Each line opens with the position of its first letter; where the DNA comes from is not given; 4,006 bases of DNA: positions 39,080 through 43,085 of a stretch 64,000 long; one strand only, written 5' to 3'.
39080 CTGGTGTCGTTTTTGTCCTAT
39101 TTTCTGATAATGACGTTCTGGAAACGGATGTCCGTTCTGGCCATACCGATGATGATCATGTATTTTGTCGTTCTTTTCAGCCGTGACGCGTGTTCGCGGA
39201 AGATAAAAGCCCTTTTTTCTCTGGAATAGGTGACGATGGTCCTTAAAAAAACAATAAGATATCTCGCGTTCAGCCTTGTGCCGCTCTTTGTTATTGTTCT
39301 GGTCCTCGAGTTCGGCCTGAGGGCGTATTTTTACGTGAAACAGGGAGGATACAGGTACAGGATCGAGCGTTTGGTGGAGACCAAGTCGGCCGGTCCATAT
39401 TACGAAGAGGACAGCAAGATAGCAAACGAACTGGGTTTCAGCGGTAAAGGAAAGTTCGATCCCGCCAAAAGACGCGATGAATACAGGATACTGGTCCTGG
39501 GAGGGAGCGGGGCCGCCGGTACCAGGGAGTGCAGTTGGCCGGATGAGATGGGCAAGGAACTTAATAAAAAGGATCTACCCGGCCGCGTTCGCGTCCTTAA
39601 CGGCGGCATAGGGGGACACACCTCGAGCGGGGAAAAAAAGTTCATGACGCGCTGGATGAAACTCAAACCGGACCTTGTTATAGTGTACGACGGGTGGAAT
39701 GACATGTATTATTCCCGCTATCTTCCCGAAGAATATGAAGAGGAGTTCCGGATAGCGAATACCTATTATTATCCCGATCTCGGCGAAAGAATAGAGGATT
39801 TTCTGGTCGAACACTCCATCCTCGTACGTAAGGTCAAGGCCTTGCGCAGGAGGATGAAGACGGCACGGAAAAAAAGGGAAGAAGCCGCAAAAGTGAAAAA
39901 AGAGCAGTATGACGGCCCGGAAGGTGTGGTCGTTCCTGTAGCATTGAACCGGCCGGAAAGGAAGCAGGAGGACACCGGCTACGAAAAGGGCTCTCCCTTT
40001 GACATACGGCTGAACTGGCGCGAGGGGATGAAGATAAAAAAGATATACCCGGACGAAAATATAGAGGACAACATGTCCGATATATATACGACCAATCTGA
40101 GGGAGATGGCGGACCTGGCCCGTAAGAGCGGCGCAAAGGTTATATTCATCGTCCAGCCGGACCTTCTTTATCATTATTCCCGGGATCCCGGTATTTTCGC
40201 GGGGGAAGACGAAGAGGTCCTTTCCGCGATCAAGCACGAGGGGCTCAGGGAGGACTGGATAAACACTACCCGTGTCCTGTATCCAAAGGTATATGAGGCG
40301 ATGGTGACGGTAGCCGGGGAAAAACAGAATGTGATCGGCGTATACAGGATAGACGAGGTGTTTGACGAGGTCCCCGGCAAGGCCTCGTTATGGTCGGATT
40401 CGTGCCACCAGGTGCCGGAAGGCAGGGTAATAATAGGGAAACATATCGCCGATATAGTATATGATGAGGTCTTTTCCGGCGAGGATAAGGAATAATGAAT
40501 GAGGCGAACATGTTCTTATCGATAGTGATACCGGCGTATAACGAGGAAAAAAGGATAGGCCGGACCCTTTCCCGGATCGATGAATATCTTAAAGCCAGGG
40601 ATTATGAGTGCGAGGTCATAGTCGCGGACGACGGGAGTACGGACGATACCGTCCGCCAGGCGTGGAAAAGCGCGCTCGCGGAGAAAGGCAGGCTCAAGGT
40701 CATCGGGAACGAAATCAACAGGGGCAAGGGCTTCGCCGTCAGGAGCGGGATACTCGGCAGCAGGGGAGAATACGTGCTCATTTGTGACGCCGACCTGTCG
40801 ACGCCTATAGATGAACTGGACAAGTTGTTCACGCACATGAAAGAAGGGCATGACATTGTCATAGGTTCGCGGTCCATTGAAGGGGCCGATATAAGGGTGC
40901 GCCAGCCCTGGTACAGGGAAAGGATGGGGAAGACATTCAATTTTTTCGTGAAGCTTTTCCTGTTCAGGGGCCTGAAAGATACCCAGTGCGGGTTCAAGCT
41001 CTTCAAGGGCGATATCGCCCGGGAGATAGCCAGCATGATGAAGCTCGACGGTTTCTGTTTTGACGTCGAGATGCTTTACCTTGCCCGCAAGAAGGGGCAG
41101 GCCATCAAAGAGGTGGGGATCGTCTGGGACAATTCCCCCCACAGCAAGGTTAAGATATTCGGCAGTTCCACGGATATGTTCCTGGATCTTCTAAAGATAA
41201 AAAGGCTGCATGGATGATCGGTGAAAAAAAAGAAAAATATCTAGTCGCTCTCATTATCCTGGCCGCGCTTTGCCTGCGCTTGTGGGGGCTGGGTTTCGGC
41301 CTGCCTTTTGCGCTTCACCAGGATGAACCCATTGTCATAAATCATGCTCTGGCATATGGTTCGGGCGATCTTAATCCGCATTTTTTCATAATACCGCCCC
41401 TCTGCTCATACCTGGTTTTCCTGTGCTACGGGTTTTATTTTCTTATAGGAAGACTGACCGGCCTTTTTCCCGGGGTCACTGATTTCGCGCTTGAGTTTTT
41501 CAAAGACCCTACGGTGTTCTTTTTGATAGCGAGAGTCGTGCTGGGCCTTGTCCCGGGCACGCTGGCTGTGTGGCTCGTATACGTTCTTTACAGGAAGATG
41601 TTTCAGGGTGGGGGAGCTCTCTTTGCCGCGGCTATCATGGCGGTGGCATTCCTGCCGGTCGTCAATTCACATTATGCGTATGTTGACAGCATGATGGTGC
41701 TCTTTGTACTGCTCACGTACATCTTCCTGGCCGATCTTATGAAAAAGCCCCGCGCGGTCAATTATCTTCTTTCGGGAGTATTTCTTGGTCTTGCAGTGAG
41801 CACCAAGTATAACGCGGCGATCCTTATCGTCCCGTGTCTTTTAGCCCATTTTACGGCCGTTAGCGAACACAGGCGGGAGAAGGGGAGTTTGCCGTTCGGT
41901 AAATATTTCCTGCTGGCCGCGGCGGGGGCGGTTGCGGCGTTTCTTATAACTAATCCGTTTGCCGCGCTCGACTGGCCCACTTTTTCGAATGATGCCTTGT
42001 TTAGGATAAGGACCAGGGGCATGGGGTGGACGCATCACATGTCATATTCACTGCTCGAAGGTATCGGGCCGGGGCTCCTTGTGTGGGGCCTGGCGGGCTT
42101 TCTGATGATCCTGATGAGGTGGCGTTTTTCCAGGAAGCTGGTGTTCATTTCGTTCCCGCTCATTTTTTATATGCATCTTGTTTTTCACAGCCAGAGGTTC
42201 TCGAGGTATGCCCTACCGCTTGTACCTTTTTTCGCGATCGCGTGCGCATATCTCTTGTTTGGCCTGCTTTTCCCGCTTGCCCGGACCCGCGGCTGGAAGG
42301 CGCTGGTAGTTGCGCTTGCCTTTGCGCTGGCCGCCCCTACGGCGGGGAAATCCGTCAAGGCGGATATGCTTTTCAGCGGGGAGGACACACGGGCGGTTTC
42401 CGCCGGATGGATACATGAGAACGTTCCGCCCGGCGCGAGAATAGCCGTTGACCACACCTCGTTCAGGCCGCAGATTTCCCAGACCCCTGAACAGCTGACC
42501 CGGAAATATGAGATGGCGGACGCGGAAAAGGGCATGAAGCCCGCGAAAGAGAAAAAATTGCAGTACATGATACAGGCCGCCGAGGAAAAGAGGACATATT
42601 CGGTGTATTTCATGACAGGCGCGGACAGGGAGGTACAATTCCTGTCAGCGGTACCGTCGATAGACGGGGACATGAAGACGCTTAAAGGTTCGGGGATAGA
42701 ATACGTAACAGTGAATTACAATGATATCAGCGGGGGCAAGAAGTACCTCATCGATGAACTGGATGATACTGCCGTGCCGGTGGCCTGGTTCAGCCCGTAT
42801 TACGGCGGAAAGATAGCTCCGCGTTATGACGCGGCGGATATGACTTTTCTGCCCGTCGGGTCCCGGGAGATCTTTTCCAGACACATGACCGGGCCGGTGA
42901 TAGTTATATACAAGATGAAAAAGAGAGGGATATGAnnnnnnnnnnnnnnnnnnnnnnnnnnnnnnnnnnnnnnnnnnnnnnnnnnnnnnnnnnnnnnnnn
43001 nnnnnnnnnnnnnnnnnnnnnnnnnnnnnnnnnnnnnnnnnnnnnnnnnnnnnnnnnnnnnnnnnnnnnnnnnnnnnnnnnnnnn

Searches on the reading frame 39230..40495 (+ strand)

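Call 32: search_protein_families(library=pfam, proteins=[window:39230-40495:+], max_evalue=0.00001)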
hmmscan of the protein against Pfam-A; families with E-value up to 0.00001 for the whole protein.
window:39230-40495:+ (421 aa): 1 family
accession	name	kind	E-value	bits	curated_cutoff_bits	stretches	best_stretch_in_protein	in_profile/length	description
PF13472.12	Lipase_GDSL_2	-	2.3e-07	31.9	32.9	1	90-201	2-88/178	GDSL-like Lipase/Acylhydrolase family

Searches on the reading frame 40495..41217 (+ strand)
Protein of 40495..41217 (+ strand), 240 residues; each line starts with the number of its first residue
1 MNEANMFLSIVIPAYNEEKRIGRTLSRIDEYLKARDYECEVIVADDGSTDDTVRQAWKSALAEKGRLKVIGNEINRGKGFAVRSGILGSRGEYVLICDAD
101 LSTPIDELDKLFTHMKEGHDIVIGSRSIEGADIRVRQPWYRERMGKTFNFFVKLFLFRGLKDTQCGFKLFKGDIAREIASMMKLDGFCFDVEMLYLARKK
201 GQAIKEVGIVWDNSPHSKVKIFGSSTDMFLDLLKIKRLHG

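Call 32: search_protein_families(library=pfam, proteins=[window:40495-41217:+], max_evalue=0.00001)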
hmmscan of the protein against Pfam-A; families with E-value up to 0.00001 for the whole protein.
window:40495-41217:+ (240 aa): 2 families
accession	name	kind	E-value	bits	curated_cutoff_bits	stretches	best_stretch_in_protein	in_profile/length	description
PF00535.33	Glycos_transf_2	-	6.5e-30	104.7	23.3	1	9-177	1-166/168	Glycosyl transferase family 2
PF10111.15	Glyco_tranf_2_2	-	7.1e-07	29.4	27.3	1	9-113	1-104/276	Glycosyltransferase like family 2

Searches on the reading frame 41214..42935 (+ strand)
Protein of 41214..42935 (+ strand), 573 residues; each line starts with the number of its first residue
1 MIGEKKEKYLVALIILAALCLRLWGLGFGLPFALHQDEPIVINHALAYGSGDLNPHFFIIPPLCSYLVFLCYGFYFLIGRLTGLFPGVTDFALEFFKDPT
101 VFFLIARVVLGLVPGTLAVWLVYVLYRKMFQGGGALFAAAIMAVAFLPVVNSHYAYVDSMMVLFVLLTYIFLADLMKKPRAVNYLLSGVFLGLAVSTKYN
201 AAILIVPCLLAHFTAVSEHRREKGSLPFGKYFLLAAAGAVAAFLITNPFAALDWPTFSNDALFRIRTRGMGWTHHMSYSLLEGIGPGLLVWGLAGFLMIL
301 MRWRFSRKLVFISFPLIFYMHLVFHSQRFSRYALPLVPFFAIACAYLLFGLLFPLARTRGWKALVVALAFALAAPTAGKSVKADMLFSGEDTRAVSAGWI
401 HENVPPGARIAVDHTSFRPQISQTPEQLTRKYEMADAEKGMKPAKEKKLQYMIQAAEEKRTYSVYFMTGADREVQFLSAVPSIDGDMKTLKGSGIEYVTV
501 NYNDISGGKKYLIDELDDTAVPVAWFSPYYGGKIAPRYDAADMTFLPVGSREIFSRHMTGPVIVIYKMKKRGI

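Call 32: search_protein_families(library=pfam, proteins=[window:41214-42935:+], max_evalue=0.00001)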
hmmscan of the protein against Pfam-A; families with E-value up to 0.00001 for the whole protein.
window:41214-42935:+ (573 aa): 2 families
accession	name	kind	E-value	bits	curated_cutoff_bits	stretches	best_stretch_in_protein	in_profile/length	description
PF13231.12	PMT_2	-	7.2e-15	56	26.1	1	112-237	29-150/160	Dolichyl-phosphate-mannose-protein mannosyltransferase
PF02366.24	PMT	-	5.8e-11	42.8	22.7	1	113-232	91-215/245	Dolichyl-phosphate-mannose-protein mannosyltransferase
